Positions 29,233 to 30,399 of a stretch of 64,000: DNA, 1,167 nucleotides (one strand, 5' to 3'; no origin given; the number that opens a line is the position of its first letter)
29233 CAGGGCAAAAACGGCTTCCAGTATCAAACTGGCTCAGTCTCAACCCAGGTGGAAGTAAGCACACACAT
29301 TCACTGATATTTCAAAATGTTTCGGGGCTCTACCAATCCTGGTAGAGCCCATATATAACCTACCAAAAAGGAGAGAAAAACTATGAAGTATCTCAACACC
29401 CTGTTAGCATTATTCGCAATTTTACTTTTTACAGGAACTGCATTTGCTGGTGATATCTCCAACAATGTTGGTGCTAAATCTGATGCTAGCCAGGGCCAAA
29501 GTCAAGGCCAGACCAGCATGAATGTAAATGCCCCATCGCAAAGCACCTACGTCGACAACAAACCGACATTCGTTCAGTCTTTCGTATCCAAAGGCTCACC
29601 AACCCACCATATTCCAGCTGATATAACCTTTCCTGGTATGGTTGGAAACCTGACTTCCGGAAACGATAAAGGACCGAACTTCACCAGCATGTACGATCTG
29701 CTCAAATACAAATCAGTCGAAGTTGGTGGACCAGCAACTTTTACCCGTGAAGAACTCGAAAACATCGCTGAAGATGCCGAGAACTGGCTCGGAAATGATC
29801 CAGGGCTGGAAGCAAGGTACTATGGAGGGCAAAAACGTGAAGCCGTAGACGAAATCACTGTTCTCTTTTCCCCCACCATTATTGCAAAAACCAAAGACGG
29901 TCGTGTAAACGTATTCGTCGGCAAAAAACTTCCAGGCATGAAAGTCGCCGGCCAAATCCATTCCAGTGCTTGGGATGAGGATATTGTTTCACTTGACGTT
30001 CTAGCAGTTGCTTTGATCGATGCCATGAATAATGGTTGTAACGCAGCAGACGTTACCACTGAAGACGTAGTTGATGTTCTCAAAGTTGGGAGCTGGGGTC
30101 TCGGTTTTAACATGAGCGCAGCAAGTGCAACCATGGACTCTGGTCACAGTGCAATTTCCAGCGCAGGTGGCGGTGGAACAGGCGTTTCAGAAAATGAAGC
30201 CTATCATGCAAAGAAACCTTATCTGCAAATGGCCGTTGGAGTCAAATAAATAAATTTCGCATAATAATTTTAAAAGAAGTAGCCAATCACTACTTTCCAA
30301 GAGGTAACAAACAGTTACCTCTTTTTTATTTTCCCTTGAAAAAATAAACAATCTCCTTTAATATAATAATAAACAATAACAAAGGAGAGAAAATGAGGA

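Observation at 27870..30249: Compositionally foreign islet (about 42-52% G+C) encoding a lipoprotein and two secreted proteins of unknown function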

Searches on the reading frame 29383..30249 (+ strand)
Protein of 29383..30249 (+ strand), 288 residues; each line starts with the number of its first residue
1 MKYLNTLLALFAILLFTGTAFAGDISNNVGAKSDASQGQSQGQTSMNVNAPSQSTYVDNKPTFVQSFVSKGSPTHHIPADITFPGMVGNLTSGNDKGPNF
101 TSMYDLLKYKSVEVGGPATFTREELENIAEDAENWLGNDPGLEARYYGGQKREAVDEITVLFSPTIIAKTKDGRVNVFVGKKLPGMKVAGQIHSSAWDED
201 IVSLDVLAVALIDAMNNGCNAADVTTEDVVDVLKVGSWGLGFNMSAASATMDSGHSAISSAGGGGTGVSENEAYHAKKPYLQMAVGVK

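Call 5: search_protein_families(library=pfam, proteins=[window:29383-30249:+], max_evalue=1)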
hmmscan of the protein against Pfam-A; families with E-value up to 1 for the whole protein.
window:29383-30249:+ (288 aa): 2 families
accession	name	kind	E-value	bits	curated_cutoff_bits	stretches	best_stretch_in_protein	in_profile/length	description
PF03229.18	Alpha_GJ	-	0.055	14.5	21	1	15-90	19-93/126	Alphavirus glycoprotein J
PF20130.4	DUF6520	-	0.11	13.3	25.4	1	1-37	1-31/83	Family of unknown function (DUF6520)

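Call 6: search_protein_families(library=ncbifam, proteins=[window:29383-30249:+], max_evalue=1)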
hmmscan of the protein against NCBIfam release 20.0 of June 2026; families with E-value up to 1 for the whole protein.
window:29383-30249:+ (288 aa): 1 family
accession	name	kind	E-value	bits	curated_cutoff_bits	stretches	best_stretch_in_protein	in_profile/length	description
TIGR03160.1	cobT_DBIPRT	equivalog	0.011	15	319.3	1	212-285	137-209/334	nicotinate-nucleotide--dimethylbenzimidazole phosphoribosyltransferase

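Call 8: find_homologous_proteins(query=window:29383-30249:+)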
Query window:29383-30249:+ (288 aa): 3 proteins with E <= 0.001 among 3480 candidates.
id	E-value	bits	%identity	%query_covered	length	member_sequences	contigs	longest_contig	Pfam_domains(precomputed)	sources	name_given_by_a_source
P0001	9.1e-187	637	100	100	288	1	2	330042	-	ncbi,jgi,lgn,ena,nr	ncbi:hypothetical protein C0583_06670 [Candidatus Parcubacteria bacterium]|nr:MAG: hypothetical prot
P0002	1.3e-43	168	47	60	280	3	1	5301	-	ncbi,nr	ncbi:hypothetical protein KKG48_00280 [Patescibacteria group bacterium]|nr:hypothetical protein [Pat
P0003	7.0e-41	159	38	97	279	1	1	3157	-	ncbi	-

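Call 10: find_encoding_contigs(protein=P0002, flank=10000)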
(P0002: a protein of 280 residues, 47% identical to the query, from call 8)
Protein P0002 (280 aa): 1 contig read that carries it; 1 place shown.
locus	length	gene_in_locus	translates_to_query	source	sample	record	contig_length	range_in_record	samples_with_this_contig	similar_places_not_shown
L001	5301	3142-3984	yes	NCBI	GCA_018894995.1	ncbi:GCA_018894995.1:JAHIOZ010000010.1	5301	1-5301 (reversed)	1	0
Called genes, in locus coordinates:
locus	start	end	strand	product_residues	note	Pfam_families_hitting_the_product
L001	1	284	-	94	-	PF04542:Sigma70_r2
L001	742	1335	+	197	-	PF02525:Flavodoxin_2, PF03358:FMN_red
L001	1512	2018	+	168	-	-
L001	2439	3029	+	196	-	-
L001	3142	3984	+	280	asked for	-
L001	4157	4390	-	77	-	PF18893:DUF5652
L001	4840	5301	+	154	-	?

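Call 11: find_encoding_contigs(protein=P0003, flank=10000)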
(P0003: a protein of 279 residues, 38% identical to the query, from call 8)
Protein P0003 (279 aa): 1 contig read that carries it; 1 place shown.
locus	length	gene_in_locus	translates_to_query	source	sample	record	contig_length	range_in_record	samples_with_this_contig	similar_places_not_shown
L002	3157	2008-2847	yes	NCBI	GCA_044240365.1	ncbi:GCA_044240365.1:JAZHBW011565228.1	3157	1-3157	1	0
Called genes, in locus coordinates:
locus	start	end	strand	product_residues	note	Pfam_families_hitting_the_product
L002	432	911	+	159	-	-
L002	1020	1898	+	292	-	-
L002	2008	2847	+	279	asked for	-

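Call 24: find_related_loci(query=A4, collection=genome_contigs, flank=8000)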
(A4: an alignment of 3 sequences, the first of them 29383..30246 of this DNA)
Query A4 (288 aa) in genome_contigs; peptide patterns used: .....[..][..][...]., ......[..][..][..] (x = any residue, [..] = any of these).
42 stretches matched a pattern; 1 encode a relative of the query (tblastn E <= 1e-3); 1 distinct loci.
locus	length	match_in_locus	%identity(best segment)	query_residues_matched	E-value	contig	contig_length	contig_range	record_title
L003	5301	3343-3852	47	76-248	3e-42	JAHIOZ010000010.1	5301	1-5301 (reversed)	MAG: Patescibacteria group bacterium isolate KR13_S3.mb.34 KR13_S3.mb.34_k141_48859, whole genome shotgun sequence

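Call 25: find_related_loci(query=A4, collection=metagenome_contigs, flank=8000)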
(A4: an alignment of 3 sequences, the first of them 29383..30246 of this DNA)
Query A4 (288 aa) in metagenome_contigs; peptide patterns used: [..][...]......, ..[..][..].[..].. (x = any residue, [..] = any of these).
600 stretches matched a pattern, but none encodes a relative of the query by tblastn (E <= 1e-3).

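Call 26: find_related_loci(query=A4, collection=viral_contigs, flank=8000)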
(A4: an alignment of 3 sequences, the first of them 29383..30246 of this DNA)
Query A4 (288 aa) in viral_contigs; peptide patterns used: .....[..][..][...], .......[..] (x = any residue, [..] = any of these).
29 stretches matched a pattern, but none encodes a relative of the query by tblastn (E <= 1e-3).
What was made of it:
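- Tried and rejected: Patescibacteria-specific peptide patterns found nothing new in genome, metagenome or viral collections (calls 24-26).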

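Call 28: search_solved_structures(query=A4, max_evalue=10)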
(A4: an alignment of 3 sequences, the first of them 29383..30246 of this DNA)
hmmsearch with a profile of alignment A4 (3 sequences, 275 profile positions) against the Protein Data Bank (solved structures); distinct sequences matched with E-value up to 10: 4.
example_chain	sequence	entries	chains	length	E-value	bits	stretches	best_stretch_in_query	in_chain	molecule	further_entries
6b8d_A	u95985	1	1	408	0.43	12.9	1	87-126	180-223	Elongation factor G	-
7rk0_A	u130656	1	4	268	0.53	12.6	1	42-94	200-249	Thiamine thiazole synthase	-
6rx8_A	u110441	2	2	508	0.91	11.8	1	190-236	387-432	Argininosuccinate lyase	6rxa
6g3d_A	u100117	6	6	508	0.91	11.8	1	190-236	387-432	Argininosuccinate lyase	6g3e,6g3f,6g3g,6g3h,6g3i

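Call 33: search_protein_representatives(alignment_id=A4)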
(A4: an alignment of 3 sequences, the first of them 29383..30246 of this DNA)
Query: 3 sequences, 275 profile positions. Proteins with E-value up to 0.001 (for the whole library): 222; up to 1e-10: 66; up to 1e-30: 6. The best 150 are listed.
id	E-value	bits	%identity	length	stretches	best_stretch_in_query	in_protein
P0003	2.9e-153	525.2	-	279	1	1-275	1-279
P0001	8.4e-130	448.2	-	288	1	1-272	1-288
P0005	7.5e-79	281.1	-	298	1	1-271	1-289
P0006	3.8e-54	200.1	-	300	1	1-269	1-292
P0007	6.7e-46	173.0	-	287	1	4-272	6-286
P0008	8.2e-42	159.6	-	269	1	8-272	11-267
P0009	2.0e-27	112.4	-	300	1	9-273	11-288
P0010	3.1e-26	108.5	-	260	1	53-273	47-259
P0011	1.8e-22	96.2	-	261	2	170-267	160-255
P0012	6.3e-20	87.8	-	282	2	161-267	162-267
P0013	6.8e-20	87.7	-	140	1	1-126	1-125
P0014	3.8e-19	85.3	-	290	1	1-267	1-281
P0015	2.0e-18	82.9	-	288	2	165-272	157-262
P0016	1.4e-17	80.1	-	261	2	180-269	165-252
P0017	4.4e-17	78.5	-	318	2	158-268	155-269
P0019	4.2e-16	75.3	-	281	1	148-274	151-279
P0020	8.9e-16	74.2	-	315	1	6-268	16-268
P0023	1.1e-15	73.9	-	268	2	169-268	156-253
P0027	3.0e-14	69.2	-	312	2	166-267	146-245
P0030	1.0e-13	67.5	-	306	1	1-265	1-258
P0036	3.7e-13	65.6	-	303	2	176-268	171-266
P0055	8.1e-12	61.2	-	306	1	6-267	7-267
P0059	2.5e-11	59.6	-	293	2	180-268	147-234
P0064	5.4e-11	58.5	-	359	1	175-268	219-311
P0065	6.0e-11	58.4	-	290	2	169-267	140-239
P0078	3.6e-10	55.9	-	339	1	60-272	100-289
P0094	1.9e-09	53.5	-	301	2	169-267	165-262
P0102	3.7e-09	52.5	-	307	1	1-268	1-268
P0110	6.6e-09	51.7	-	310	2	180-267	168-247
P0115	1.8e-08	50.3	-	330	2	177-268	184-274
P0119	2.0e-08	50.1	-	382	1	175-268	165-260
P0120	2.4e-08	49.9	-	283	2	172-268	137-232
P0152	3.4e-07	46.1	-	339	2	16-267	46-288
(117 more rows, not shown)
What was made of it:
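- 29383..30249 (+): Gene 3 (P3): 288-aa secreted protein. Signal peptide 1-22 (AFA), Gln/Gly-rich linker of about residues 23-72, alpha/beta domain of about residues 95-220, long C-terminal beta-hairpin 221-287. The family has 222 representative clusters at E<=1e-3 (call 33).
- Closest known: Phage moron envelope genes. Different: This is a fixed three-component module with a conserved core family of 222 clusters (call 33).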

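Call 36: search_protein_families(library=pfam, alignment_id=A5, max_evalue=0.01)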
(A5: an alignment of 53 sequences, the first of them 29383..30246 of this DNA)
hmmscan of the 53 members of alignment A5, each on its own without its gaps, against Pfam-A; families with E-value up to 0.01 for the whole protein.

A. member 1, window:29383-30246:+ (288 aa): 0 families

B. families by the number of members that match (of 53 scanned): 5 families
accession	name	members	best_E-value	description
PF13505.12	OMP_b-brl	2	0.005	Outer membrane protein beta-barrel domain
PF09734.15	Tau95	1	0.0033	RNA polymerase III transcription factor (TF)IIIC subunit HTH domain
PF05853.18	BKACE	1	0.0035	beta-keto acid cleavage enzyme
PF00937.23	CoV_nucleocap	1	0.0057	Coronavirus nucleocapsid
PF15807.10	MAP17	1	0.0065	Membrane-associated protein 117 kDa, PDZK1-interacting protein 1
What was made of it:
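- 29383..30249 (+): No Pfam match in 53 members (call 36).
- On Beta-barrel pore-forming toxins (Leukocidin/aerolysin types): No Pfam hit (calls 5, 36).
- No Leukocidin, aerolysin or MACPF Pfam match in 53 members (call 36). No Curlin_rpt, CsgG, Fap or TasA Pfam hit (calls 5, 36).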

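Call 37: list_cluster_members(proteins=[P0005, P0006, P0007, P0008, P0009, P0010, P0011, P0012, P0014, P0015])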
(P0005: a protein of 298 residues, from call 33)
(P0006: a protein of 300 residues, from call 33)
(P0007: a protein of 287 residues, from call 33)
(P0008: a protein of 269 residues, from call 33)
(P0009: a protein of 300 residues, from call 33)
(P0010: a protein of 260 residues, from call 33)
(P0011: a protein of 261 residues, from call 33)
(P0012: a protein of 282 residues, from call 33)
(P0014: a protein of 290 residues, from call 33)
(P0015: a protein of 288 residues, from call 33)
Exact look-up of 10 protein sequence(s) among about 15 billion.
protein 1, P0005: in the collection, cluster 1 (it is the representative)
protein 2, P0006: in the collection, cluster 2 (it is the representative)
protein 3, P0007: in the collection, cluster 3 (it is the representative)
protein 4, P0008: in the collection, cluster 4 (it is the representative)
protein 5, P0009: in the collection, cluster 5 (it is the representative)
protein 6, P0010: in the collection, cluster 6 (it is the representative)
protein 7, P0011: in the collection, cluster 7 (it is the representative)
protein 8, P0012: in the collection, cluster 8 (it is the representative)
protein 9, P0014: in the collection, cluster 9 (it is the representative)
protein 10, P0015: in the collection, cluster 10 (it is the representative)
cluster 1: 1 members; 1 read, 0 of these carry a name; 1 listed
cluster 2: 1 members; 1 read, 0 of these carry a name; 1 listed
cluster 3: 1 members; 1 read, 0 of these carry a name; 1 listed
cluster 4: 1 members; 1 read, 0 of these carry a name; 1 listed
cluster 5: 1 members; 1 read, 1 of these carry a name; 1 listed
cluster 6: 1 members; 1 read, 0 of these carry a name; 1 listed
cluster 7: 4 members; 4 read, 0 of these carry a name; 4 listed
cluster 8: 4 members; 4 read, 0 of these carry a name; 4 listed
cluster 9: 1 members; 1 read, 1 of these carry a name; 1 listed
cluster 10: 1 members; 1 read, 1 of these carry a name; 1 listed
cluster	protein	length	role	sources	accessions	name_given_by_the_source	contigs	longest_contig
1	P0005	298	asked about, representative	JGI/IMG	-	-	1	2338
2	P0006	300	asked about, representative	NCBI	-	-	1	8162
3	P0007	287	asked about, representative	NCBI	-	-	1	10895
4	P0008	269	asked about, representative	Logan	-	-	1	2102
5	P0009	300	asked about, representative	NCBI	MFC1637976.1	hypothetical protein ACFL2R_00985 [Patescibacteria group bacterium]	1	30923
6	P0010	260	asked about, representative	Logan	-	-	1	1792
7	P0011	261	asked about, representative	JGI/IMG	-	-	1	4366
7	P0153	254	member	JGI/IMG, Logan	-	-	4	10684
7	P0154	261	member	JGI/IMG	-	-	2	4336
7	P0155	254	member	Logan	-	-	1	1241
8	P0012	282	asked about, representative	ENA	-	-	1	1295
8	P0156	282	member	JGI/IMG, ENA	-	-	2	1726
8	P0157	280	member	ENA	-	-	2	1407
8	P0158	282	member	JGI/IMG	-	-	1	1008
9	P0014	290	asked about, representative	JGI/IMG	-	hypothetical protein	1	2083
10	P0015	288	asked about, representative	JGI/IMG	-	hypothetical protein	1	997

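Call 38: find_encoding_contigs(protein=P0009, flank=8000)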
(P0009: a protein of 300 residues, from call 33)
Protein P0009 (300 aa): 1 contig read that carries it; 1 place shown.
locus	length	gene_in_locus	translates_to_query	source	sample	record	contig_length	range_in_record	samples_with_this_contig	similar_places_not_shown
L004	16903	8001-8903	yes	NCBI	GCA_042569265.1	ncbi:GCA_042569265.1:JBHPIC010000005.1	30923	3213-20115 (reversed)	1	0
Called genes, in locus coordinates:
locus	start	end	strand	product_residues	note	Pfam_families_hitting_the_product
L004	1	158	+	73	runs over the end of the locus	-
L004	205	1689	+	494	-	PF01564:Spermine_synth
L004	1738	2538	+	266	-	PF01026:TatD_DNase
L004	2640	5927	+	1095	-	PF16656:Pur_ac_phosph_N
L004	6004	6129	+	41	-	-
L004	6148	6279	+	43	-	PF01026:TatD_DNase (weak)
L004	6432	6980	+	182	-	-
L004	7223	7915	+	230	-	-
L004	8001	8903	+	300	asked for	-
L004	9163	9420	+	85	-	PF09527:ATPase_gene1 (weak)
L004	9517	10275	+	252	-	PF00119:ATP-synt_A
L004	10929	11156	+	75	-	PF00137:ATP-synt_C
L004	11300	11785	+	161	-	PF00430:ATP-synt_B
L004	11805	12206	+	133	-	PF00213:OSCP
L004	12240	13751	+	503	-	PF02874:ATP-synt_ab_N, PF00006:ATP-synt_ab, PF00306:ATP-synt_ab_C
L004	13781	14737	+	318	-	PF00231:ATP-synt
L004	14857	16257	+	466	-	PF02874:ATP-synt_ab_N, PF00006:ATP-synt_ab, PF22919:ATP-synt_VA_C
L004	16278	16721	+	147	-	PF02823:ATP-synt_DE_N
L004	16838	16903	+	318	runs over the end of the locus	PF14257:DUF4349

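Call 39: predict_structure(alignment_id=A4)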
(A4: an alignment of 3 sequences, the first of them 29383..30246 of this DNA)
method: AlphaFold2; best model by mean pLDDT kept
length: 288 residues; sequences in the alignment: 3
mean_pLDDT: 34.1   pTM: 0.40
mean pLDDT of the five models: 34.1, 33.4, 33.4, 32.7, 31.4
residues with pLDDT >= 90: 0; 70-90: 2; 50-70: 54; < 50: 232
segments of 3 or more residues with pLDDT < 50: 10-12, 14-99, 112-116, 135-153, 161-203, 218-288
pLDDT, mean of each block of 10 residues (from residue 1): 51 42 24 25 24 25 23 21 21 32 55 50 66 46 33 51 37 29 31 30 50 52 27 22 20 21 22 27 29
secondary structure, 60 per line:
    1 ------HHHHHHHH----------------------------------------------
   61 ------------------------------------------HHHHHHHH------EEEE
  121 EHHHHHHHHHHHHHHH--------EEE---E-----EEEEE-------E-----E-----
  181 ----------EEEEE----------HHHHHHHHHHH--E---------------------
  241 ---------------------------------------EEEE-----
elements in order: H7-14 H103-110 E117-121 H122-136 E145-147 E157-161 E191-195 H206-216 E280-283
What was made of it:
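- Tried and rejected: A three-sequence alignment gave pLDDT 34 and was useless (call 39).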

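Call 44: find_encoding_contigs(protein=P0007, flank=6000)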
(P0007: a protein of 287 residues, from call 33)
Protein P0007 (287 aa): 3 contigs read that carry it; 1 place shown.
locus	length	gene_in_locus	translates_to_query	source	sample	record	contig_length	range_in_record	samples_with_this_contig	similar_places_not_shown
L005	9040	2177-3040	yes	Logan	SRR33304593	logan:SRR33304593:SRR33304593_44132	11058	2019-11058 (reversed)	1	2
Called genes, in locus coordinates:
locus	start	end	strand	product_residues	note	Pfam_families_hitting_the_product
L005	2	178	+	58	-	?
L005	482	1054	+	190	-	-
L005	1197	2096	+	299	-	-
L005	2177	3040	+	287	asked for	-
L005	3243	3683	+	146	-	-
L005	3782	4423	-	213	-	-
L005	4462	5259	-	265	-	-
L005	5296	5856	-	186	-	PF04542:Sigma70_r2, PF08281:Sigma70_r4_2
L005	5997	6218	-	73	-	-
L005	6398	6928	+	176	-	PF00571:CBS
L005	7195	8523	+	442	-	PF02040:ArsB, PF03600:CitMHS, PF06450:NhaB (weak)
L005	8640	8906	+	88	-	-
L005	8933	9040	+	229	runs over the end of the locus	PF01386:Ribosomal_L25p, PF14693:Ribosomal_TL5_C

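Call 45: find_encoding_contigs(protein=P0153, flank=6000)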
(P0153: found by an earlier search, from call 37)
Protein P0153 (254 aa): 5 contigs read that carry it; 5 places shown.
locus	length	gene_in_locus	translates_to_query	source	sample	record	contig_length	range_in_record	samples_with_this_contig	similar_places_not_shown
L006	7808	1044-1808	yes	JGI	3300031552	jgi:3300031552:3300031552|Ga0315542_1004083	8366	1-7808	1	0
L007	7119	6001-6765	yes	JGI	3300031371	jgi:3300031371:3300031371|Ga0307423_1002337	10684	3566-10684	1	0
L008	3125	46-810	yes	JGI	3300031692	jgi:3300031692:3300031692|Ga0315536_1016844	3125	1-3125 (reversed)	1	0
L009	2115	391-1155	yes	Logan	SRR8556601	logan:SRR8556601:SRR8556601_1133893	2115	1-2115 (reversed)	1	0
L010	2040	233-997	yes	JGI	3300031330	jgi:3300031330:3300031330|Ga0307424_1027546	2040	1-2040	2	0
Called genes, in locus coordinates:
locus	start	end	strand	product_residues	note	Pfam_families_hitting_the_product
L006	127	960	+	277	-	-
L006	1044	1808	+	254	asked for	-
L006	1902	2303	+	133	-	PF02481:DNA_processg_A (faint), PF10686:YAcAr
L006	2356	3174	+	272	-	-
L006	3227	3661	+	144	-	PF06094:GGACT (weak)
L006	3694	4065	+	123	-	PF09832:DUF2059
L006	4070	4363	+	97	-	-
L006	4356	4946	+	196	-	-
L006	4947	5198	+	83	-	-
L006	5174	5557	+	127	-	-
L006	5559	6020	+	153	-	-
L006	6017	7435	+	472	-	PF01743:PolyA_pol, PF12627:PolyA_pol_RNAbd, PF01966:HD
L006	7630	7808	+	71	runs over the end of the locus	-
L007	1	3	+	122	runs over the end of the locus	-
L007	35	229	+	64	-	-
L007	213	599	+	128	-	PF25176:DUF7831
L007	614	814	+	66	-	-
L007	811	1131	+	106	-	-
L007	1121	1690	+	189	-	-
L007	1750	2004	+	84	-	-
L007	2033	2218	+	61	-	-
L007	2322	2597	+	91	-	PF22910:EDR4-like_1st (faint)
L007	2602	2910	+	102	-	-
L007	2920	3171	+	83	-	-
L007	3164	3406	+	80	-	-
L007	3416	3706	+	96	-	-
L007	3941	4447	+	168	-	-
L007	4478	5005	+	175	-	-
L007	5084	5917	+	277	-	-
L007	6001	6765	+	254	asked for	-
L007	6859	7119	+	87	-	?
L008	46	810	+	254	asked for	-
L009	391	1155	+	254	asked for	-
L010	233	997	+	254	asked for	-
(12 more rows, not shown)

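Call 48: predict_structure(alignment_id=A6)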
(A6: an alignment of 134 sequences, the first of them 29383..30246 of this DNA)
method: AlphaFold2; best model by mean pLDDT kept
length: 288 residues; sequences in the alignment: 134
mean_pLDDT: 79.4   pTM: 0.67
mean pLDDT of the five models: 79.4, 77.3, 76.7, 76.5, 75.9
residues with pLDDT >= 90: 139; 70-90: 57; 50-70: 44; < 50: 48
segments of 3 or more residues with pLDDT < 50: 24-50, 52-55, 59-72
pLDDT, mean of each block of 10 residues (from residue 1): 85 77 49 44 44 49 48 61 78 91 96 95 97 78 94 97 95 94 96 96 97 98 97 82 61 54 67 90 97
secondary structure, 60 per line:
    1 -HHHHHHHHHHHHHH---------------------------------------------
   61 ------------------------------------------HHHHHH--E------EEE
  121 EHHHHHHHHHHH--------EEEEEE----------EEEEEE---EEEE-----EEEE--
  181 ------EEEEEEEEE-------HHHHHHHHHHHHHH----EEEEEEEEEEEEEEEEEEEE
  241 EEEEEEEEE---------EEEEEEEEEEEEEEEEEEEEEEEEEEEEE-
elements in order: H2-15 H103-108 E118-121 H122-132 E141-146 E157-162 E166-169 E175-178 E187-195 H203-216 E221-249 E259-287
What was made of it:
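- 29383..30249 (+): AlphaFold2 with 134 sequences gave mean pLDDT 79.4 and the secondary-structure map (call 48).
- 30085..30195 (+): Segment of P3 encoding residues 235-271: the uncharged Gly-rich distal hairpin. Family consensus is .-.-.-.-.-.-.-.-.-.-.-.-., a polar turn, then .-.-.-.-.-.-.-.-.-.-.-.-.. Ile/Val/Leu dominate at 240, and Phe/Leu at 242. pLDDT in this segment is only 54-82 (call 48).
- On Oligomeric hairpin beta-barrel former (functional class, not a homology family): AlphaFold2 predicts a hairpin at 221-249 and 259-287 (call 48).
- pLDDT 79, helices and strands as listed, hairpin at 221-249 and 259-287 (call 48). The distal hairpin has only moderate confidence (pLDDT 54-82, call 48). 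P3 has a Sec signal and a soluble-looking alpha/beta head (call 48). The head is alpha/beta, not a beta-sandwich (call 48).
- Tried and rejected: Only the 134-sequence alignment worked (call 48).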

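Call 49: search_protein_families(library=phrogs, proteins=[window:29383-30246:+, L007:4478-5002:+, L007:5084-5914:+, L007:6001-6762:+], max_evalue=0.1)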
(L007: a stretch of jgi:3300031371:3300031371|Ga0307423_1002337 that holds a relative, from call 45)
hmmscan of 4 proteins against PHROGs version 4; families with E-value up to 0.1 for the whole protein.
window:29383-30246:+ (288 aa): 0 families

L007:4478-5002:+ (175 aa): 2 families
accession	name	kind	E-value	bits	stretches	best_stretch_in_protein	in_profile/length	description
phrog_456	-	lysis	0.024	15.3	1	2-32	10-43/102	Rz-like spanin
phrog_1119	-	moron, auxiliary metabolic gene and host takeover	0.063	14.7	0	4-72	3-60/78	Cor superinfection exclusion protein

L007:5084-5914:+ (277 aa): 0 families

L007:6001-6762:+ (254 aa): 0 families
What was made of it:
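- The L007 lipoprotein gave weak PHROG hits to an Rz-like spanin (E 0.024) and to Cor (E 0.063), confined to the N-terminal region that holds the signal peptide and lipobox (call 49).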
